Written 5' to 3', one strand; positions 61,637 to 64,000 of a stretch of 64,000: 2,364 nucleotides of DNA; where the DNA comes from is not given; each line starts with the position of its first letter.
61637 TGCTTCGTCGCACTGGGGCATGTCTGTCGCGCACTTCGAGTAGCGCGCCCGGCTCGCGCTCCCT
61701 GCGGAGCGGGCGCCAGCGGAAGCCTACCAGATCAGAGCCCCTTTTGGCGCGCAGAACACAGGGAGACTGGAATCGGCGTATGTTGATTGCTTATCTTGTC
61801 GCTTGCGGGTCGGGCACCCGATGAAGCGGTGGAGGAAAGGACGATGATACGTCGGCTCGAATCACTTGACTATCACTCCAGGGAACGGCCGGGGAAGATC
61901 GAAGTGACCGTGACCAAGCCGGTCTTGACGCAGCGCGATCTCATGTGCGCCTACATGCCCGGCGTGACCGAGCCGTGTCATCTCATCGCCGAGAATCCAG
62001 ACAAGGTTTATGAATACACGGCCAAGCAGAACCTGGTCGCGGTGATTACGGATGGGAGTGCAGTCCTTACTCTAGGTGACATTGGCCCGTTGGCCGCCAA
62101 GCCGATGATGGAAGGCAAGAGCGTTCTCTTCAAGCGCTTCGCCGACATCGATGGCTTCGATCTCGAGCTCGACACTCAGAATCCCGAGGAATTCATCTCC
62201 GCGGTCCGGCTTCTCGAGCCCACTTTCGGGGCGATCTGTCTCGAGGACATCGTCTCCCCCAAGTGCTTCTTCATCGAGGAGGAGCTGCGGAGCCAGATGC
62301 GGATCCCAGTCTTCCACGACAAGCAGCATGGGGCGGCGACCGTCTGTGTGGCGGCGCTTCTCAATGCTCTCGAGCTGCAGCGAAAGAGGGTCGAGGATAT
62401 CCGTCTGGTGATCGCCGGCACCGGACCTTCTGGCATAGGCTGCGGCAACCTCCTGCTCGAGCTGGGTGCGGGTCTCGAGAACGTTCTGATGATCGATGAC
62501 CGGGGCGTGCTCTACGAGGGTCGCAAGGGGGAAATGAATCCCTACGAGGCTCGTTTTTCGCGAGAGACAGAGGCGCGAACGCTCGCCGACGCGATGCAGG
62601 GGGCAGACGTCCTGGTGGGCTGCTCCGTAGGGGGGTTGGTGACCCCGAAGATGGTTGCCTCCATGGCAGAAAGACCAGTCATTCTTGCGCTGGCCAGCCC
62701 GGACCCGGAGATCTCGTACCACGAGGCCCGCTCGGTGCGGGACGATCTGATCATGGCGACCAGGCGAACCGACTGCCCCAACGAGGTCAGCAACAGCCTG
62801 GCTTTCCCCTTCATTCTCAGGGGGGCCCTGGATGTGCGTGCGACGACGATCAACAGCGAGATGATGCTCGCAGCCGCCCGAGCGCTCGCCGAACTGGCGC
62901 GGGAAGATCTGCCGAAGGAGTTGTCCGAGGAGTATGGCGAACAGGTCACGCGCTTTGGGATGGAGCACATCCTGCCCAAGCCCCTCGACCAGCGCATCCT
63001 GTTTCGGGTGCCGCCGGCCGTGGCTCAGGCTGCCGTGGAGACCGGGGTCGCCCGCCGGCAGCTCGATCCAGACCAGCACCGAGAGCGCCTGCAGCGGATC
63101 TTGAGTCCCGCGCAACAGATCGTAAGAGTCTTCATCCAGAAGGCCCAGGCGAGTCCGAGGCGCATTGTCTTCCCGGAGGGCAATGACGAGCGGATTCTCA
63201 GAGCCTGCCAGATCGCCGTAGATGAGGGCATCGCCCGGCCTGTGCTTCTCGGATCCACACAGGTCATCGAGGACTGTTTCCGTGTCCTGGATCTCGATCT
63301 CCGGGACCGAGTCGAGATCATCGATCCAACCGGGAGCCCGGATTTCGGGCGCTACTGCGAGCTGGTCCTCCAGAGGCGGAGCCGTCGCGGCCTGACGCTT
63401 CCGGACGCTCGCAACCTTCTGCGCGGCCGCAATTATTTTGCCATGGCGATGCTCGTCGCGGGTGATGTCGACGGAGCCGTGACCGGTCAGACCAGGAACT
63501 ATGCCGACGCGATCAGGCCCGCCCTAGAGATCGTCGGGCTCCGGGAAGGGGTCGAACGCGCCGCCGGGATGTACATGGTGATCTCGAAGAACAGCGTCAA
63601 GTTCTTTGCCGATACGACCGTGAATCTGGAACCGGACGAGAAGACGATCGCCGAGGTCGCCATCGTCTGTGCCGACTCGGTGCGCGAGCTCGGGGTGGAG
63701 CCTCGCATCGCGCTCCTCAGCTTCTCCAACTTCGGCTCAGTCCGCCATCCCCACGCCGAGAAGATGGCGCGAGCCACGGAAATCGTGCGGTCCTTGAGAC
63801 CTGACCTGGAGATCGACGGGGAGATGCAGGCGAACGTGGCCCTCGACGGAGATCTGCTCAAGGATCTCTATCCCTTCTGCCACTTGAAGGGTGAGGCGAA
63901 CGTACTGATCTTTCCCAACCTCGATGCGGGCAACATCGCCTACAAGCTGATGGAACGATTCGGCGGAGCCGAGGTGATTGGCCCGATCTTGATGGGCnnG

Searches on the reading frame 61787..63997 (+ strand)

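Call 22: search_protein_families(library=pfam, max_evalue=0.001, proteins=[window:61787-63997:+])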
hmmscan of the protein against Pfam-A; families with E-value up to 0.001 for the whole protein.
window:61787-63997:+ (737 aa): 3 families
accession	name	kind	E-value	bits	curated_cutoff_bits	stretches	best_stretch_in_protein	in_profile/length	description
PF01515.24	PTA_PTB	-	2.2e-89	300.4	24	1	449-737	6-294/319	Phosphate acetyl/butaryl transferase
PF00390.24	malic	-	6.4e-24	85.2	23.1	1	36-168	2-182/182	Malic enzyme, N-terminal domain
PF03949.21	Malic_M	-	1.3e-17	64.4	23.5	1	182-376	3-230/258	Malic enzyme, NAD binding domain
